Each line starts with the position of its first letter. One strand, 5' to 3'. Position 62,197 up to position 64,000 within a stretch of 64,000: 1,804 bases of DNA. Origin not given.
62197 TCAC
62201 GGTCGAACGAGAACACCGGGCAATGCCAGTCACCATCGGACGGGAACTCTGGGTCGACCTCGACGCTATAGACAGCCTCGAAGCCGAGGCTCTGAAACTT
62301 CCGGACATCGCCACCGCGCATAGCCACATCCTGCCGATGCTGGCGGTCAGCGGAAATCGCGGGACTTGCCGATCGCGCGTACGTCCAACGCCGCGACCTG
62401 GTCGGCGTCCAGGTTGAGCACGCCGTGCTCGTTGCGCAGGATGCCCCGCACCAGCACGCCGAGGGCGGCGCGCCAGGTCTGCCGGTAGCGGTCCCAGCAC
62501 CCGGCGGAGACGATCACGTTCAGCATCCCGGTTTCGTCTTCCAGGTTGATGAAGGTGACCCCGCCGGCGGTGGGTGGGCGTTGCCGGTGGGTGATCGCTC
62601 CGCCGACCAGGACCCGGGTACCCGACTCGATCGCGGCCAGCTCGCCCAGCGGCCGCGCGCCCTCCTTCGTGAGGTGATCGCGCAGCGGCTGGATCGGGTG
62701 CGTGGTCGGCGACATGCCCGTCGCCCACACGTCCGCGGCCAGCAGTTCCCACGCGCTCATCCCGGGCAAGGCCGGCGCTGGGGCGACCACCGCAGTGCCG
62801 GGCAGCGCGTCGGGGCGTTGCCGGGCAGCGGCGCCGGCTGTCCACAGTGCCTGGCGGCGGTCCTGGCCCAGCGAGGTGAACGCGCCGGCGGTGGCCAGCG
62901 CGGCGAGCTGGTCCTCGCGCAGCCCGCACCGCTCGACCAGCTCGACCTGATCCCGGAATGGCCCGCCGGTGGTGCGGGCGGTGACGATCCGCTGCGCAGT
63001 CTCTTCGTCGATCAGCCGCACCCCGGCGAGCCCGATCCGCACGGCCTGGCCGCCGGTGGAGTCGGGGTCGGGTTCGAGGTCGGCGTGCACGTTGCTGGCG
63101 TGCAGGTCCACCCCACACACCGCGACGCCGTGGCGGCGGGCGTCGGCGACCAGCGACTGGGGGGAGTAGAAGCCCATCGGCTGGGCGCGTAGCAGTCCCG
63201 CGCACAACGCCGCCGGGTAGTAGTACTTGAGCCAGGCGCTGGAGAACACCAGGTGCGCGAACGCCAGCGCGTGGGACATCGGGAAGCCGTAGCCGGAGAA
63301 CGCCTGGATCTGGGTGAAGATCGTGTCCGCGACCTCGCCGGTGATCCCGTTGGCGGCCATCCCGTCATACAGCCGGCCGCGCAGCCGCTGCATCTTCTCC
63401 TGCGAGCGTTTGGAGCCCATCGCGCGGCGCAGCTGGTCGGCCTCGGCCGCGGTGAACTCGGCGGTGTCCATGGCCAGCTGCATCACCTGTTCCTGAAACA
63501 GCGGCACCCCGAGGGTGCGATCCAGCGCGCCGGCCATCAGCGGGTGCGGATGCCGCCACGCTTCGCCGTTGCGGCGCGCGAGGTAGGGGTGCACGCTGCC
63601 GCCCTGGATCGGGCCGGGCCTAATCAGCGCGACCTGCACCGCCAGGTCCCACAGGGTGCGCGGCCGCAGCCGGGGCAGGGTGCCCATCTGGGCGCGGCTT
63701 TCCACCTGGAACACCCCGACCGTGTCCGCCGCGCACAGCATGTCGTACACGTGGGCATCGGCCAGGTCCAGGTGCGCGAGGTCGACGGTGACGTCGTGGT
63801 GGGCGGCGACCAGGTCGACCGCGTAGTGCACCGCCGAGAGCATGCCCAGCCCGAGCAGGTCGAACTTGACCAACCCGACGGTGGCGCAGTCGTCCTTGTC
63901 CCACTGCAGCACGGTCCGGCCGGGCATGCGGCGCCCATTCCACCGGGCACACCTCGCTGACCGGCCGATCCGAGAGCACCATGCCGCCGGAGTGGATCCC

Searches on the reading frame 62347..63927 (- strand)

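Call 66: search_protein_families(library=pfam, proteins=[window:62347-63927:-], max_evalue=0.0001)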
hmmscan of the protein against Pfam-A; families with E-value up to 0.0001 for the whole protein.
window:62347-63927:- (526 aa): 3 families
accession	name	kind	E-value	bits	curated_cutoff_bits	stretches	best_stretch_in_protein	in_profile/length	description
PF17657.6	DNA_pol3_finger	-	5.1e-53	179.3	22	1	29-194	1-166/166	Bacterial DNA polymerase III alpha subunit finger domain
PF14579.12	HHH_6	-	2.5e-18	66.5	25.6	1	267-360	1-90/90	Helix-hairpin-helix motif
PF01336.31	tRNA_anti-codon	-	7.8e-06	26.2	27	1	439-511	1-72/75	OB-fold nucleic acid binding domain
